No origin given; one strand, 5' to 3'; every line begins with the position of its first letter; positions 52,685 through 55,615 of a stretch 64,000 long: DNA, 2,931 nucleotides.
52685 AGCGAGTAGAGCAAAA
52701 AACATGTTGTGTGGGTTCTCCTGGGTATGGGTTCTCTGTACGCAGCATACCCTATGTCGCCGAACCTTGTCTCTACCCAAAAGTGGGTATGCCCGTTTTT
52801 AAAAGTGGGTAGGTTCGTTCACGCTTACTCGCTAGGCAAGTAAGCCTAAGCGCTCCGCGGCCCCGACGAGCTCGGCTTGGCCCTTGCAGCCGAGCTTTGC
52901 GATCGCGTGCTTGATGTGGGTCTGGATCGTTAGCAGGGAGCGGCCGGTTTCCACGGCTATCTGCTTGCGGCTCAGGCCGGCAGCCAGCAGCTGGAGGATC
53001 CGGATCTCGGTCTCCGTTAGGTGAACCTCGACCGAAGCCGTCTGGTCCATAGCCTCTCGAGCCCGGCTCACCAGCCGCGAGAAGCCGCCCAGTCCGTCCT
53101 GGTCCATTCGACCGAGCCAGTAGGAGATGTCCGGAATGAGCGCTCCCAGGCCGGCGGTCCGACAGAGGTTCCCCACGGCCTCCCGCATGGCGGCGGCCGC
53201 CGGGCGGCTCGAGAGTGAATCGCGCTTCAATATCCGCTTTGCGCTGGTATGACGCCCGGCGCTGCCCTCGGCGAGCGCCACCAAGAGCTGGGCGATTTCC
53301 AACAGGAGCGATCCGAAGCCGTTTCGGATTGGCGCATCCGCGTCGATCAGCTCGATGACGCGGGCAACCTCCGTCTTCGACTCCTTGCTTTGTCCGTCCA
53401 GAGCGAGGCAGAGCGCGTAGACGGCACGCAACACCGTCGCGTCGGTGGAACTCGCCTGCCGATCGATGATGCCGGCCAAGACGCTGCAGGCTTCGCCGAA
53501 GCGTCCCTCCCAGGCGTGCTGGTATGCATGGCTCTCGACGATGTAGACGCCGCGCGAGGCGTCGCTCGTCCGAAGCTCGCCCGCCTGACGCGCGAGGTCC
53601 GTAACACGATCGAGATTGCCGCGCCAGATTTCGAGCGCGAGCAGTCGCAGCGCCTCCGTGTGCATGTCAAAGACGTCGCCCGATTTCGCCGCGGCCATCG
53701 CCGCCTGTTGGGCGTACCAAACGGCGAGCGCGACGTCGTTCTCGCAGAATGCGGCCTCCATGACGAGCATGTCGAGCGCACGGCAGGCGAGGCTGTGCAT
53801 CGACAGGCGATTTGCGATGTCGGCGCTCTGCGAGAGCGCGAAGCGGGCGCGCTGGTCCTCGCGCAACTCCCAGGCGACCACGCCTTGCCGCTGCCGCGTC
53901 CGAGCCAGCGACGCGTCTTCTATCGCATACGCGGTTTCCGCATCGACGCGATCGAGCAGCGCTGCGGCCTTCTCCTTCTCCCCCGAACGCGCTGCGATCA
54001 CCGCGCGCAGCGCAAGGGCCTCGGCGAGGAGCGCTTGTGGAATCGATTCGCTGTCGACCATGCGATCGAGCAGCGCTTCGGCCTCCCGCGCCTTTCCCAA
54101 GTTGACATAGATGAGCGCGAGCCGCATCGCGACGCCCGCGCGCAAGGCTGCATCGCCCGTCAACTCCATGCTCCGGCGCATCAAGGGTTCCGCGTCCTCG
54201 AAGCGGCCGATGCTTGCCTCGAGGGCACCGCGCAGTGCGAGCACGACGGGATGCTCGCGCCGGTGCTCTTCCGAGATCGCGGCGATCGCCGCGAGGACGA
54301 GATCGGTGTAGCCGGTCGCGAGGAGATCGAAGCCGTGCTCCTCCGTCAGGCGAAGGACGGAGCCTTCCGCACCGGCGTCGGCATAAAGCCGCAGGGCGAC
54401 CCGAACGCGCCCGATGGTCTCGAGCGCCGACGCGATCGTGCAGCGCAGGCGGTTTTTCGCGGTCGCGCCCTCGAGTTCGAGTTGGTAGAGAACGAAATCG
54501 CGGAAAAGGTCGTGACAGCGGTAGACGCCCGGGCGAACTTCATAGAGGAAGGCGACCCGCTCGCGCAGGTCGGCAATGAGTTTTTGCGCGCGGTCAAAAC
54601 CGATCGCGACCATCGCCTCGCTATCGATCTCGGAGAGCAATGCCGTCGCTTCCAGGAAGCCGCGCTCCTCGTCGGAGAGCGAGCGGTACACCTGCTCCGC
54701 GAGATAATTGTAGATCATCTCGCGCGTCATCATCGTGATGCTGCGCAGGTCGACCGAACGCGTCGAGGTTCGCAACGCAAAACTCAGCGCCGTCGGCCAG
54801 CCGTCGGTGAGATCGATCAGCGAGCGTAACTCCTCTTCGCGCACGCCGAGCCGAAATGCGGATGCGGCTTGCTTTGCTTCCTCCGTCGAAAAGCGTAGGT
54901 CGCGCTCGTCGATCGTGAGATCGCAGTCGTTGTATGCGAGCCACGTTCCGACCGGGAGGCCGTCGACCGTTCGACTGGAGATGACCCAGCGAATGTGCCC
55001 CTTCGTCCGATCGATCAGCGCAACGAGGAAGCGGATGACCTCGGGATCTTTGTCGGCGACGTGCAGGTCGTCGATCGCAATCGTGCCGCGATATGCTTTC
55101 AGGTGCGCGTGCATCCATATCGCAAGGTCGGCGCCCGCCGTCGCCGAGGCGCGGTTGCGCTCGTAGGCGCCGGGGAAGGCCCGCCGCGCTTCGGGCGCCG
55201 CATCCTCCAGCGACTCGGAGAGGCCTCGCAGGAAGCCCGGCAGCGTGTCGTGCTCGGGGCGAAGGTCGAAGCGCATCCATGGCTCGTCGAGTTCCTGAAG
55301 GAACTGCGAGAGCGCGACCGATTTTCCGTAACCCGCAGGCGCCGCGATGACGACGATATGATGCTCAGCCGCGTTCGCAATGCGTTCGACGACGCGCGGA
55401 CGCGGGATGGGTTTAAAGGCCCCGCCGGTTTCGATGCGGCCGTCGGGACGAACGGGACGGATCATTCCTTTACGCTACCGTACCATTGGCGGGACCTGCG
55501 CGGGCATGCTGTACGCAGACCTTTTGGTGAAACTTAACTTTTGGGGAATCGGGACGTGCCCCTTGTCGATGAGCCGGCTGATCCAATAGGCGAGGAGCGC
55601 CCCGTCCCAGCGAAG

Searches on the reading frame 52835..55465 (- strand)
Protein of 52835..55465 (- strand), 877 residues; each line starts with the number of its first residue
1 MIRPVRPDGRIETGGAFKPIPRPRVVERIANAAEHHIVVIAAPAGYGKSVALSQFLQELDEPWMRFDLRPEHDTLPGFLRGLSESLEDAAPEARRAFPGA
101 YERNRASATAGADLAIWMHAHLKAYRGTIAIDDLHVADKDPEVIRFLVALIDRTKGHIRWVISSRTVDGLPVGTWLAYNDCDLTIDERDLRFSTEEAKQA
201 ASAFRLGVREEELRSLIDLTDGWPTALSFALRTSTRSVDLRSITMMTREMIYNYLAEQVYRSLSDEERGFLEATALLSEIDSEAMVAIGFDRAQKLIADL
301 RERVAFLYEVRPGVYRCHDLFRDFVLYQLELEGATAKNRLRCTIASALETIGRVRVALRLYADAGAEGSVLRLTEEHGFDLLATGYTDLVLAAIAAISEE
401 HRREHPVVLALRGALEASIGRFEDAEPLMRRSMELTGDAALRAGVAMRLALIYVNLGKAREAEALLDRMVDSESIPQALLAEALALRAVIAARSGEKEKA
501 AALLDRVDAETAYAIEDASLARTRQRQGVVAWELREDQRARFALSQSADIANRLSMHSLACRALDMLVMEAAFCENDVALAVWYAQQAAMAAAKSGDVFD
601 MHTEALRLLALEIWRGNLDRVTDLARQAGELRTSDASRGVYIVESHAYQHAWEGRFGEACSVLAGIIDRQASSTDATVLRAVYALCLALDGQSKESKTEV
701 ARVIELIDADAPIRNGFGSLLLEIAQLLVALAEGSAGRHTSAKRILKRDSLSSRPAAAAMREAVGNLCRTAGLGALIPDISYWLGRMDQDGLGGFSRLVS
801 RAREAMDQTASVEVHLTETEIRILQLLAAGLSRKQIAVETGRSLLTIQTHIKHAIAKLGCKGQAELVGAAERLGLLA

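Call 69: search_protein_families(library=pfam, proteins=[window:52835-55465:-])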
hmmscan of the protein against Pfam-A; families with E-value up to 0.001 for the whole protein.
window:52835-55465:- (877 aa): 5 families
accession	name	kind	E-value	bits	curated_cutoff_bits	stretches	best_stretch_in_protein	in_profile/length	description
PF00196.25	GerE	-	1.6e-10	40.9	23.5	1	816-867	3-54/57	Bacterial regulatory proteins, luxR family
PF13401.12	AAA_22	-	2.6e-05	25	27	1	36-152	6-109/130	AAA domain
PF07719.23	TPR_2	-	3.9e-05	23.9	27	0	481-506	1-26/34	Tetratricopeptide repeat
PF13191.12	AAA_16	-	0.00027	21.9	32.6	1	30-159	20-165/167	AAA ATPase domain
PF24883.2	NPHP3_N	-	0.00092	19.9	24.8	0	30-165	17-164/164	Nephrocystin 3, N-terminal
